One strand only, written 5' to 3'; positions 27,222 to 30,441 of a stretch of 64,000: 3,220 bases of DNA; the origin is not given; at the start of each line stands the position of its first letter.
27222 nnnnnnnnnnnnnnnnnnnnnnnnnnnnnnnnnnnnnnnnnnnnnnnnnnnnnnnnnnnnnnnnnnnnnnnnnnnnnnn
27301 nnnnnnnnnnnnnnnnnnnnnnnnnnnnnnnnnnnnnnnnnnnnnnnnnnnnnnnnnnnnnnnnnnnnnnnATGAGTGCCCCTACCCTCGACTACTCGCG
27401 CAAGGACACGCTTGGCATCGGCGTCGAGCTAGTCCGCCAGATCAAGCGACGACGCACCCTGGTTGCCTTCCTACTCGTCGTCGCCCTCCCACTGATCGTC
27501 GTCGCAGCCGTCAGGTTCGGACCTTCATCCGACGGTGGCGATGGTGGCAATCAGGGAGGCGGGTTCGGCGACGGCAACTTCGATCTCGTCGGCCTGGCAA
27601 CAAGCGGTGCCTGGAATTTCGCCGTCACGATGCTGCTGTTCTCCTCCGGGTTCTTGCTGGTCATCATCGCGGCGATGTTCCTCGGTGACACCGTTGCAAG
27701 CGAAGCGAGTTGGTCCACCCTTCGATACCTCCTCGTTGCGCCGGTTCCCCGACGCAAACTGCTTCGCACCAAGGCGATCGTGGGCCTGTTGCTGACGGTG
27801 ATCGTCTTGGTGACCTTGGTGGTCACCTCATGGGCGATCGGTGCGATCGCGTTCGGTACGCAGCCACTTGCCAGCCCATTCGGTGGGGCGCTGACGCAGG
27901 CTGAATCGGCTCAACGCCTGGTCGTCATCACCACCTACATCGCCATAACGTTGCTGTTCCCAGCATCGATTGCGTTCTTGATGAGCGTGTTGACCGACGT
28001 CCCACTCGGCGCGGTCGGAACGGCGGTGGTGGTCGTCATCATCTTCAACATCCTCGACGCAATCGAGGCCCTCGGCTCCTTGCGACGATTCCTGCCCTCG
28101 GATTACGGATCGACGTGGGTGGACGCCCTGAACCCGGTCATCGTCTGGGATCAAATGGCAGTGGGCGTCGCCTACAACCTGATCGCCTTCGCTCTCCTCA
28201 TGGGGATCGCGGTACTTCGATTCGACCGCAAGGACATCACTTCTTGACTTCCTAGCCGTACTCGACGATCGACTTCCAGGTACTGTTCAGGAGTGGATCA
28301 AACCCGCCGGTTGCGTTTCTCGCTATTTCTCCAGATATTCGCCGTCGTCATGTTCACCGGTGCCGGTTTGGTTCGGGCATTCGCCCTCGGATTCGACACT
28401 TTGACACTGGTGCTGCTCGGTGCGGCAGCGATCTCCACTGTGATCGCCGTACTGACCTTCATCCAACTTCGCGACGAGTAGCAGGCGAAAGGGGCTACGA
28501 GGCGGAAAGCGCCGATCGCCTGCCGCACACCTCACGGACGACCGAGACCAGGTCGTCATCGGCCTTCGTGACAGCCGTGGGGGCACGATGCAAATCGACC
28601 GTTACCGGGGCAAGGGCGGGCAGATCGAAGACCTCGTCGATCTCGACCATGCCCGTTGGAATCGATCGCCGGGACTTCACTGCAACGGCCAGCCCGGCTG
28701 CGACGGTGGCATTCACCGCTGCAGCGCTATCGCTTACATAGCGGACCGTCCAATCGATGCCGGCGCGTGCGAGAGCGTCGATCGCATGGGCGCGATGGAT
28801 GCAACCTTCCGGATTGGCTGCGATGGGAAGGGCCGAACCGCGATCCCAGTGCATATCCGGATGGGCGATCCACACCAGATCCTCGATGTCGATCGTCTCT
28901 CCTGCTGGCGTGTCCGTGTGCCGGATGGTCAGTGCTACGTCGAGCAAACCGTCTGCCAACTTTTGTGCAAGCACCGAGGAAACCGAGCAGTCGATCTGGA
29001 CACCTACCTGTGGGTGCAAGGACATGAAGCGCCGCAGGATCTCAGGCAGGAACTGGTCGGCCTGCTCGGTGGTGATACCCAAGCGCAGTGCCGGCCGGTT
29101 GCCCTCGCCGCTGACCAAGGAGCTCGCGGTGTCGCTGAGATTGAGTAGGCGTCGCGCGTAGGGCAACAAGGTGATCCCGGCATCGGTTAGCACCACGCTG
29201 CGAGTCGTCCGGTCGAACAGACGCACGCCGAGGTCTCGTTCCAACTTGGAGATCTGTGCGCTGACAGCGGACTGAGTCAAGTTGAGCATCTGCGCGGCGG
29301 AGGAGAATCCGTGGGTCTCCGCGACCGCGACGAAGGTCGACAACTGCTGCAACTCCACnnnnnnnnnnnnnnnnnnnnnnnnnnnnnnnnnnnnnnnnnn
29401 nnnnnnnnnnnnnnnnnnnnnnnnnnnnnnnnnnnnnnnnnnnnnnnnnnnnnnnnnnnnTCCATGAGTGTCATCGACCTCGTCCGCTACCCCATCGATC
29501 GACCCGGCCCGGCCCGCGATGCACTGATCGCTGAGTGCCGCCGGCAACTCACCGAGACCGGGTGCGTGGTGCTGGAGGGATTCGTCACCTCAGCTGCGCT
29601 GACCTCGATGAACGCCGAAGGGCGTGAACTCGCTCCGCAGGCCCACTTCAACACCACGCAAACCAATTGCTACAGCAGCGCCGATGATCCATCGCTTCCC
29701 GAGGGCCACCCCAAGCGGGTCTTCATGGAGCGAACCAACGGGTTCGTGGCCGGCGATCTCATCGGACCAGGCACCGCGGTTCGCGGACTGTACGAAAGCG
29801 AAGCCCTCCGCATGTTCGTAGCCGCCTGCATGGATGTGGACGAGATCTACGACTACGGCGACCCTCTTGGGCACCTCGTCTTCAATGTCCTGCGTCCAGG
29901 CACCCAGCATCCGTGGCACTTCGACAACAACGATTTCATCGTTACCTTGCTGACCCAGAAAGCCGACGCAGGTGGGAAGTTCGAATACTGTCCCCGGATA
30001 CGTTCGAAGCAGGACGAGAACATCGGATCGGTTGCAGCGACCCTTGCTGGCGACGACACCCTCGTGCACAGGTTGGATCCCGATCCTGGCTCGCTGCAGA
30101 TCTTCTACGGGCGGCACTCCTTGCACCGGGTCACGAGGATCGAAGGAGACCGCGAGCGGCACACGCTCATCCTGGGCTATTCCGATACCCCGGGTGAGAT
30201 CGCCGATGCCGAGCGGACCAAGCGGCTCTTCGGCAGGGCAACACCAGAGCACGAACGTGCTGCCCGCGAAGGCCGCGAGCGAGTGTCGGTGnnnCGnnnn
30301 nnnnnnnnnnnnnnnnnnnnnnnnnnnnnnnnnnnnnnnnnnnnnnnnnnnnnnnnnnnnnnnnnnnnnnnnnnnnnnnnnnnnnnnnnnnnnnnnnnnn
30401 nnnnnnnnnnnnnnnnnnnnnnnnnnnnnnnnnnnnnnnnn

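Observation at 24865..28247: ABC transporter whose ATPase is fused through a single TM helix to an extracellular serine hydrolase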

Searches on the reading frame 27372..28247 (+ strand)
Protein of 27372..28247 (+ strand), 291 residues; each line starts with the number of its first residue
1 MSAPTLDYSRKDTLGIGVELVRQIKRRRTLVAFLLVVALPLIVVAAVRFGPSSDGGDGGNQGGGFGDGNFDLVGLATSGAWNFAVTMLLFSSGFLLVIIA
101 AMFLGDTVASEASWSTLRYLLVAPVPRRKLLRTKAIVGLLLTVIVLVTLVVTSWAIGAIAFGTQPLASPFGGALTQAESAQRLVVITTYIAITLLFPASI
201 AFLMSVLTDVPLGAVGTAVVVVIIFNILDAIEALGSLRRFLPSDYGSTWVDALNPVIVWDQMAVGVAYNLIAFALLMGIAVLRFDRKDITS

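Call 3: search_protein_families(library=pfam, proteins=[window:27372-28247:+], max_evalue=0.01)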
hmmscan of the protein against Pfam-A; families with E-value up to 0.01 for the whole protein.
window:27372-28247:+ (291 aa): 2 families
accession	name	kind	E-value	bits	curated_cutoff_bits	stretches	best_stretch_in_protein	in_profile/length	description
PF12679.13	ABC2_membrane_2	-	1.8e-08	34.4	27.2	1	21-252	9-244/283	ABC-2 family transporter protein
PF12730.13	ABC2_membrane_4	-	1e-06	29.3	27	1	33-198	17-164/179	ABC-2 family transporter protein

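Call 4: search_protein_families(library=ncbifam, proteins=[window:27372-28247:+], max_evalue=0.01)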
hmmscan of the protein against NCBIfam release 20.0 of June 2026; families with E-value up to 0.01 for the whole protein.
window:27372-28247:+ (291 aa): 0 families

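Call 41: search_solved_structures(query=window:27372-28244:+, max_evalue=10)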
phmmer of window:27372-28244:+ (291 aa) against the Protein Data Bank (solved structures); distinct sequences matched with E-value up to 10: 9.
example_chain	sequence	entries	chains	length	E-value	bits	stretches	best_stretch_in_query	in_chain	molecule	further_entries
2r2g_A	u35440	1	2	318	0.037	17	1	209-254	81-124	Eugenol synthase 1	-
2qw8_A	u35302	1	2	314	0.038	17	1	209-254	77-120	Eugenol synthase 1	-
2qx7_A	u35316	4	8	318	0.039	17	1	209-254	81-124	Eugenol synthase 1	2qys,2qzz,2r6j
3c3x_A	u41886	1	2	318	0.056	16.4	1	209-254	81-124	Eugenol synthase 1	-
3c1o_A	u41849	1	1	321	0.081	15.9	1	210-256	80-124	eugenol synthase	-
9qrg_A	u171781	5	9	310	0.26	14.3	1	191-248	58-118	Isoflavone reductase homolog A622-like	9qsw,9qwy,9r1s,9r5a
1qyc_A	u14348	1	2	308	0.41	13.6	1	208-251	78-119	phenylcoumaran benzylic ether reductase PT1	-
9rdd_A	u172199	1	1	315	0.49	13.3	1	190-248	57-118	Isoflavone reductase homolog A622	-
3i52_A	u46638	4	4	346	1.5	11.8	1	209-250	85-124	Putative leucoanthocyanidin reductase 1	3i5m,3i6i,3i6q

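Call 47: find_homologous_proteins(query=window:27372-28244:+, max_evalue=0.00001)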
Query window:27372-28244:+ (291 aa): 5016 proteins with E <= 0.00001 among 8000 candidates; the best 120 are listed.
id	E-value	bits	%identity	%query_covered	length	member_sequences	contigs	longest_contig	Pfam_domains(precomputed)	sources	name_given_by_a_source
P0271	1.0e-161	555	91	100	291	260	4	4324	PF12679.14,PF10920.16,PF12730.14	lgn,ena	-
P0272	3.8e-155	534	86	100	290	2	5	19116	PF10920.16,PF12730.14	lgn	-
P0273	1.4e-154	532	87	100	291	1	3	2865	PF10920.16,PF12730.14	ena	-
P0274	3.2e-154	531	87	100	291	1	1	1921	PF10920.16,PF12730.14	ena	-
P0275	1.0e-153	529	86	100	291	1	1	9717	PF10920.16,PF12730.14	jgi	jgi:ABC-2 type transport system permease protein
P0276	2.3e-153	528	86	100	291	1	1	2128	PF10920.16,PF12730.14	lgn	-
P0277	1.8e-152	525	84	100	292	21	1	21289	PF10920.16,PF12730.14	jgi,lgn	-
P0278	1.8e-152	525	86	100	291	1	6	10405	PF10920.16,PF12730.14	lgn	-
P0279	3.9e-152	524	85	100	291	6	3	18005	PF10920.16,PF12730.14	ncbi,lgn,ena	-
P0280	4.0e-152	524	85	100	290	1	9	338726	PF10920.16,PF12730.14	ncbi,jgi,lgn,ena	jgi:ABC-2 type transport system permease protein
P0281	5.3e-152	523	82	100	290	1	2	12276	PF10920.16,PF12730.14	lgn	-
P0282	6.9e-152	523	86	100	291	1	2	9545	PF12679.14,PF10920.16,PF12730.14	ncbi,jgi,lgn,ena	-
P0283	9.8e-152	522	81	100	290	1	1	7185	PF10920.16,PF12730.14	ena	-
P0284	2.3e-151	521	86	100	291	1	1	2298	PF12679.14,PF10920.16,PF12730.14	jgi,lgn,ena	-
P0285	2.4e-151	521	81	100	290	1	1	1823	PF10920.16,PF12730.14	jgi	jgi:ABC-2 type transport system permease protein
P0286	5.8e-151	520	82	100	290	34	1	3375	PF10920.16,PF12730.14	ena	-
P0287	6.9e-151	520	81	100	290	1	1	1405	PF10920.16,PF12730.14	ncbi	-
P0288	7.0e-151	520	84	100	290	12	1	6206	PF10920.16,PF12730.14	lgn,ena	-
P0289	7.8e-151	519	84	100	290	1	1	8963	PF10920.16,PF12730.14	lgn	-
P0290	1.0e-150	519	83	100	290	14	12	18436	PF10920.16,PF12730.14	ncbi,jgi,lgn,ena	-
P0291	1.1e-150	519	85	100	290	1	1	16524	PF12679.14,PF10920.16,PF12730.14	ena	-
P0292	1.5e-150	518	82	100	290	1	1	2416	PF10920.16,PF12730.14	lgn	-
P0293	1.8e-150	518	82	100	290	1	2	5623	PF10920.16,PF12730.14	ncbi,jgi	ncbi:MAG: hypothetical protein RLZZ163_1364 [Actinomycetota bacterium]|jgi:ABC-2 type transport syst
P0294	3.3e-150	517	82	100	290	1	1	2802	PF10920.16,PF12730.14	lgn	-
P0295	3.7e-150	517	83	100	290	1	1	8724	PF10920.16,PF12730.14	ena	-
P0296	5.9e-150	517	82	100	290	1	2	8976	PF10920.16,PF12730.14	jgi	jgi:ABC-2 type transport system permease protein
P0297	8.3e-150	516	82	100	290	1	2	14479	PF10920.16,PF12730.14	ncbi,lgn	ncbi:MAG: ABC transporter permease [Candidatus Nanopelagicales bacterium]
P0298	1.2e-149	516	81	100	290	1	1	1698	PF12679.14,PF10920.16,PF12730.14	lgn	-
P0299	1.2e-149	516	83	100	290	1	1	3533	PF10920.16,PF12730.14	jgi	jgi:ABC-2 type transport system permease protein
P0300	3.1e-149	514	80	100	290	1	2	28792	PF12679.14,PF10920.16,PF12730.14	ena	-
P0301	4.3e-149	514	86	98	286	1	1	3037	PF12679.14,PF10920.16,PF12730.14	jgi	jgi:ABC-2 type transport system permease protein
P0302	4.7e-149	514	80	100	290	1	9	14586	PF12679.14,PF10920.16,PF12730.14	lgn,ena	-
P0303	7.9e-149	513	81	100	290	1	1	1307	PF12679.14,PF10920.16,PF12730.14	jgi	jgi:ABC-2 type transport system permease protein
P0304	1.1e-148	512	79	100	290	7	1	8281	PF12679.14,PF10920.16,PF12730.14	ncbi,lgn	-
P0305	1.4e-148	512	86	98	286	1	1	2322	PF12679.14,PF10920.16,PF12730.14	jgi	-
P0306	3.1e-147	508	79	100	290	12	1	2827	PF12679.14,PF10920.16,PF12730.14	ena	-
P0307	4.0e-147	507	80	100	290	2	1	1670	PF12679.14,PF10920.16,PF12730.14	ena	-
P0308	4.3e-144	497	81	100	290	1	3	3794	PF12679.14,PF10920.16,PF12730.14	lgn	-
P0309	1.3e-143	496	81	100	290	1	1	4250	PF12679.14,PF10920.16,PF12730.14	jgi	-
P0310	7.2e-143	493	80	100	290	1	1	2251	PF12679.14,PF10920.16,PF12730.14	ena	-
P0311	5.7e-142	490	80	100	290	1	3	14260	PF12679.14,PF10920.16,PF12730.14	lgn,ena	-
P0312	7.1e-142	490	81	100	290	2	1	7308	PF12679.14,PF10920.16,PF12730.14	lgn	-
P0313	3.2e-141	488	80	100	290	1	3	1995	PF10920.16,PF12730.14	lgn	-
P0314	1.2e-140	486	79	100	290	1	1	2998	PF12679.14,PF10920.16,PF12730.14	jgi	-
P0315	1.2e-140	486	79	100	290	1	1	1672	PF10920.16,PF12730.14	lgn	-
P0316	5.1e-138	477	78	100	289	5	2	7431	PF10920.16,PF12730.14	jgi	jgi:ABC-2 type transport system permease protein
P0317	2.8e-136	472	77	100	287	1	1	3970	PF12679.14,PF10920.16,PF12730.14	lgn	-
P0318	1.7e-133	463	76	100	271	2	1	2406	PF12679.14,PF10920.16,PF12730.14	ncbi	-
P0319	1.9e-127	443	75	100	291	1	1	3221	PF10920.16,PF12730.14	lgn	-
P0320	1.3e-125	437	73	100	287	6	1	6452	PF12679.14,PF10920.16,PF12730.14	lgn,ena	-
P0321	1.3e-124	434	71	100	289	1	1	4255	PF12679.14,PF10920.16,PF12730.14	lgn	-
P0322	2.9e-123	429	71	100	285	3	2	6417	PF12679.14,PF10920.16,PF12730.14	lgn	-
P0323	9.1e-123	427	72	100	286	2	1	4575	PF12679.14,PF10920.16,PF12730.14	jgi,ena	-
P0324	3.2e-122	426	73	100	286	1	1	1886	PF12679.14,PF10920.16,PF12730.14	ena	-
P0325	5.3e-122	425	73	100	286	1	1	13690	PF12679.14,PF10920.16,PF12730.14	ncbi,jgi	jgi:ABC-2 type transport system permease protein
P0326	6.1e-122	425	73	98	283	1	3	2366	PF12679.14,PF10920.16,PF12730.14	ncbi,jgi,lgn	jgi:ABC-2 type transport system permease protein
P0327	1.0e-121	424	74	98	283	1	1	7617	PF12679.14,PF10920.16,PF12730.14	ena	-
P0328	1.3e-121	424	73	100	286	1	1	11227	PF12679.14,PF10920.16,PF12730.14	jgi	jgi:ABC-2 type transport system permease protein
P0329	2.1e-121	423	71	100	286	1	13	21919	PF12679.14,PF10920.16,PF12730.14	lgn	-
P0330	2.5e-121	423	71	100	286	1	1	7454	PF12679.14,PF10920.16,PF12730.14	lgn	-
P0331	3.9e-121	422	73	98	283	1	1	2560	PF12679.14,PF10920.16,PF12730.14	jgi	jgi:ABC-2 type transport system permease protein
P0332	4.4e-121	422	69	100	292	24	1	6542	PF10920.16,PF12730.14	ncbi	-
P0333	5.5e-121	422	73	100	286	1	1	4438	PF12679.14,PF10920.16,PF12730.14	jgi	jgi:ABC-2 type transport system permease protein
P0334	6.1e-121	421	73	98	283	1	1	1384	PF12679.14,PF10920.16,PF12730.14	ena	-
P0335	7.6e-121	421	73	98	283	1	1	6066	PF12679.14,PF10920.16,PF12730.14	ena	-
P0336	8.0e-121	421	73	98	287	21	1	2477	PF12679.14,PF10920.16,PF12730.14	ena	-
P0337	8.1e-121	421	70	100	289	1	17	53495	PF10920.16,PF12730.14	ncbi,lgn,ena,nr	ncbi:ABC transporter permease [Actinomycetes bacterium]|nr:ABC transporter permease [Actinomycetes b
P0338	8.3e-121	421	70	100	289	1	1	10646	PF10920.16,PF12730.14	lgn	-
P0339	1.4e-120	420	71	98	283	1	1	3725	PF12679.14,PF10920.16,PF12730.14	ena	-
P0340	1.9e-120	420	72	100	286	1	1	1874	PF12679.14,PF10920.16,PF12730.14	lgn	-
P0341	2.6e-120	419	73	98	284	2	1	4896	PF10920.16,PF12730.14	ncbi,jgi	jgi:ABC-2 type transport system permease protein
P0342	3.1e-120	419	71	100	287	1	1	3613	PF12679.14,PF10920.16,PF12730.14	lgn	-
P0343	5.2e-120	418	69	100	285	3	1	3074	PF12679.14,PF10920.16,PF12730.14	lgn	-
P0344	5.5e-120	418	72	98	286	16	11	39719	PF12679.14,PF10920.16,PF12730.14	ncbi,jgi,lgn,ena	jgi:ABC-2 type transport system permease protein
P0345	5.7e-120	418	71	100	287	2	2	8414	PF12679.14,PF10920.16,PF12730.14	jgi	-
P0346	8.4e-120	418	70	100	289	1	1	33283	PF10920.16,PF12730.14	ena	-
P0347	5.9e-119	415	72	98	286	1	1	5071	PF12679.14,PF10920.16,PF12730.14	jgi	jgi:ABC-2 type transport system permease protein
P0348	6.2e-119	415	73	98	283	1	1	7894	PF12679.14,PF10920.16,PF12730.14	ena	-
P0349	6.8e-119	415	73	98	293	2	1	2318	PF12679.14,PF10920.16,PF12730.14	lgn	-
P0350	8.3e-119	414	72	98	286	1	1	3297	PF12679.14,PF10920.16,PF12730.14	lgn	-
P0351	8.8e-119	414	71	98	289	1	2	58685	PF12679.14,PF10920.16,PF12730.14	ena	-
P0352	9.7e-119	414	72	98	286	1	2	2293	PF12679.14,PF10920.16,PF12730.14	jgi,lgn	jgi:ABC-2 type transport system permease protein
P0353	1.3e-118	414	71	100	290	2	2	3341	PF12679.14,PF10920.16,PF12730.14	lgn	-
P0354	1.7e-118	413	70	99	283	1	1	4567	PF12679.14,PF10920.16,PF12730.14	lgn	-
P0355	2.7e-118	413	72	98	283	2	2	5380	PF12679.14,PF10920.16,PF12730.14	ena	-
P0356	2.8e-118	413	71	98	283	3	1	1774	PF12679.14,PF10920.16,PF12730.14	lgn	-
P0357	3.4e-118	412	71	98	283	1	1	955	PF12679.14,PF10920.16,PF12730.14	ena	-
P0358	3.7e-118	412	71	100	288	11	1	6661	PF12679.14,PF10920.16,PF12730.14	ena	-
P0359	6.1e-118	412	71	99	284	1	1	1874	PF12679.14,PF10920.16,PF12730.14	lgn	-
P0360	1.0e-117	411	71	99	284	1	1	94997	PF12679.14,PF10920.16,PF12730.14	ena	-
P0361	1.9e-117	410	71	99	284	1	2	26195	PF12679.14,PF10920.16,PF12730.14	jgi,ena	-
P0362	1.9e-117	410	70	98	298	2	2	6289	PF12679.14,PF10920.16,PF12730.14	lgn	-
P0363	1.9e-117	410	71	98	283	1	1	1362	PF12679.14,PF10920.16,PF12730.14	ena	-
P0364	2.0e-117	410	72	98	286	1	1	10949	PF12679.14,PF10920.16,PF12730.14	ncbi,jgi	jgi:ABC-2 type transport system permease protein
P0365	5.6e-117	408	68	100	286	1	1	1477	PF12679.14,PF10920.16,PF12730.14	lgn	-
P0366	9.5e-117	408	68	100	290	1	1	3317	PF12679.14,PF10920.16,PF12730.14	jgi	jgi:ABC-2 type transport system permease protein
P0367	3.1e-116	406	72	96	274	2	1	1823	PF12679.14,PF10920.16,PF12730.14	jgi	jgi:ABC-2 type transport system permease protein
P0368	5.7e-116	405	68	100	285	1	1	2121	PF12679.14,PF10920.16,PF12730.14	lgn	-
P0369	1.2e-115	404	69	100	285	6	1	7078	PF12679.14,PF10920.16,PF12730.14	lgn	-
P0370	1.3e-115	404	67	100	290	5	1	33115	PF12679.14,PF10920.16,PF12730.14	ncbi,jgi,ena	-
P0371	1.8e-115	403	69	98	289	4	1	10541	PF12679.14,PF10920.16,PF12730.14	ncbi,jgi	jgi:ABC-2 type transport system permease protein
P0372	2.1e-115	403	67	100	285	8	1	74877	PF12679.14,PF10920.16,PF12730.14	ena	-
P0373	2.3e-115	403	69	98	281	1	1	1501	PF12679.14,PF10920.16,PF12730.14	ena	-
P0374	4.0e-115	402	71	98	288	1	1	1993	PF12679.14,PF10920.16,PF12730.14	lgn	-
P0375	1.1e-114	401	70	98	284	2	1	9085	PF12679.14,PF10920.16,PF12730.14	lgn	-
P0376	1.9e-114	400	66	98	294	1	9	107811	PF12679.14,PF10920.16,PF12730.14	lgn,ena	-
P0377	2.5e-114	400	66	100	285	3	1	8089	PF10920.16,PF12730.14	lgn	-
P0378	2.5e-114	400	69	100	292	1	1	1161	PF12679.14,PF10920.16,PF12730.14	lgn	-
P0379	2.7e-114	400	66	98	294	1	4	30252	PF12679.14,PF10920.16,PF12730.14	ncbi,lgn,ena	ncbi:MAG: ABC transporter permease [Candidatus Nanopelagicales bacterium]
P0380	3.2e-114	399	70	98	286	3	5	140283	PF12679.14,PF10920.16,PF12730.14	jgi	jgi:ABC-2 type transport system permease protein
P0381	5.6e-114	399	66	100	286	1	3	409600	PF10920.16,PF12730.14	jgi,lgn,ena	jgi:ABC-2 type transport system permease protein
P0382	9.4e-114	398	68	100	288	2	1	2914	PF12679.14,PF10920.16,PF12730.14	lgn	-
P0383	1.0e-113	398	67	99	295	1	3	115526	PF12679.14,PF10920.16,PF12730.14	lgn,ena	-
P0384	1.2e-113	397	66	98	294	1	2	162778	PF12679.14,PF10920.16,PF12730.14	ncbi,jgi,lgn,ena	jgi:ABC-2 type transport system permease protein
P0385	1.3e-113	397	65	99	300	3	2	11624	PF10920.16,PF12730.14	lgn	-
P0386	1.6e-113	397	64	100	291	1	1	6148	PF12679.14,PF10920.16,PF12730.14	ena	-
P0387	2.6e-113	396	67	100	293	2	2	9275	PF12679.14,PF10920.16,PF12730.14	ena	-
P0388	5.6e-113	395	64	100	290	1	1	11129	PF12679.14,PF10920.16,PF12730.14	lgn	-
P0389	5.9e-113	395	69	99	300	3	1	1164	PF10920.16,PF12730.14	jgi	jgi:ABC-2 type transport system permease protein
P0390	8.7e-113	395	65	100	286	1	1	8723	PF10920.16,PF12730.14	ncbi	-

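Call 57: predict_structure(alignment_id=A2)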
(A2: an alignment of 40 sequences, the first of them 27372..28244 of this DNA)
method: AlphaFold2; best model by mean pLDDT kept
length: 291 residues; sequences in the alignment: 40
mean_pLDDT: 57.6   pTM: 0.58
mean pLDDT of the five models: 57.6, 55.9, 52.6, 52.0, 48.2
residues with pLDDT >= 90: 0; 70-90: 39; 50-70: 168; < 50: 84
segments of 3 or more residues with pLDDT < 50: 50-70, 96-124, 211-213, 229-239, 241-247, 286-291
pLDDT, mean of each block of 10 residues (from residue 1): 51 62 68 67 61 36 34 58 66 52 41 41 54 66 75 75 62 63 72 65 56 53 53 47 48 59 67 68 52 33
secondary structure, 60 per line:
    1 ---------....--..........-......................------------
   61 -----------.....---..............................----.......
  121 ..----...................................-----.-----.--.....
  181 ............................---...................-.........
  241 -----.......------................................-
elements in order: H10-13 H16-25 H27-48 H72-76 H80-109 H114-122 H127-161 H176-208 H212-230 H232-240 H246-252 H259-290

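Call 61: fold_search(model_id=the predicted structure, library=pdb)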
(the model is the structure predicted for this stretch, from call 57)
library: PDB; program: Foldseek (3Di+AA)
matches with E <= 10: 49; with E <= 0.001: 0
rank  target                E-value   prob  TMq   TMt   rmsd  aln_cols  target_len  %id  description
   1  7o0y_D                1.0e-01  0.98  0.41  0.43   8.2       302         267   14  ABC transporter NosDFY, nucleotide-free in GDN (released 2022-04-13)
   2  6zy3_H                1.3e-01  0.66  0.24  0.26  10.3       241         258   15  Cryo-EM structure of MlaFEDB in complex with phospholipid (released 2020-11-25)
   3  7o12_E                2.5e-01  0.97  0.43  0.49   7.8       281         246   14  ABC transporter NosDFY, AMPPNP-bound in GDN (released 2022-04-13)
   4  7qba_E                2.8e-01  0.95  0.42  0.46   8.0       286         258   16  CryoEM structure of the ABC transporter NosDFY complexed with nitrous oxide reductase NosZ (released 2022-08-03)
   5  6xbd_H                7.3e-01  0.41  0.28  0.30  15.9       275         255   12  Cryo-EM structure of MlaFEDB in nanodiscs with phospholipid substrates (released 2020-07-01)
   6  7o17_D                7.9e-01  0.33  0.30  0.31  18.4       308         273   14  ABC transporter NosDFY E154Q, ATP-bound in lipid nanodisc (released 2022-04-13)
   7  6xbd_G                8.7e-01  0.33  0.27  0.29  15.8       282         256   11  Cryo-EM structure of MlaFEDB in nanodiscs with phospholipid substrates (released 2020-07-01)
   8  8bi0_A                1.5e+00  0.69  0.47  0.27   7.2       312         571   12  ABCG2 turnover-2 state with tariquidar bound (released 2023-01-11)
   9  7r8b_B                1.5e+00  0.57  0.42  0.25   9.0       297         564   10  The structure of human ABCG5/ABCG8 supplemented with cholesterol (released 2021-09-08)
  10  8wd6_A                2.4e+00  0.38  0.42  0.27   9.4       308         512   12  Cryo-EM structure of the ABCG25 (released 2023-09-27)
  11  7ojh_A                2.7e+00  0.09  0.25  0.15  19.0       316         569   11  ABCG2 topotecan turnover-1 state (released 2021-07-21)
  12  8bht_A                3.1e+00  0.08  0.25  0.15  18.7       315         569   11  ABCG2 turnover-1 state with tariquidar bound (released 2023-01-11)
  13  8wd6_B                3.2e+00  0.20  0.36  0.24  12.7       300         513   11  Cryo-EM structure of the ABCG25 (released 2023-09-27)
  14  7ch7_A                3.4e+00  0.13  0.26  0.29  14.8       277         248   16  Cryo-EM structure of E.coli MlaFEB (released 2021-05-19)
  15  8q3v_C                3.7e+00  0.06  0.17  0.19  22.5       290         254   13  Cryo-EM structure of the methanogenic Na+ translocating N5-methyl-H4MPT:CoM methyltransferase complex (released 2024-07-10)
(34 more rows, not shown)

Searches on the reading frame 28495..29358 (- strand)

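Call 67: search_protein_families(library=pfam, proteins=[window:28495-29358:-], max_evalue=0.001)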
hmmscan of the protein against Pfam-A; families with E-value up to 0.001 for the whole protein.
window:28495-29358:- (287 aa): 2 families
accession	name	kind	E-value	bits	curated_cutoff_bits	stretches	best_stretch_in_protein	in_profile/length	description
PF00126.33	HTH_1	-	3.9e-25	88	26.6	1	3-61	1-59/60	Bacterial regulatory helix-turn-helix protein, lysR family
PF03466.25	LysR_substrate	-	2.5e-24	86.3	28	1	85-233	2-160/209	LysR substrate binding domain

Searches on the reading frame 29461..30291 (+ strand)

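Call 67: search_protein_families(library=pfam, proteins=[window:29461-30291:+], max_evalue=0.001)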
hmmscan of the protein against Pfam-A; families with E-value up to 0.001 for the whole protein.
window:29461-30291:+ (277 aa): 2 families
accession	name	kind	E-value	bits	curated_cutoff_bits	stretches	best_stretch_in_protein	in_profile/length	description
PF23169.1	HalD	-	1.3e-11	44.8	26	1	21-242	4-210/228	Halogenase D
PF22814.2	WelO5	-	0.00022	21.3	27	1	194-236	218-260/277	Carrier-protein-independent halogenase WelO5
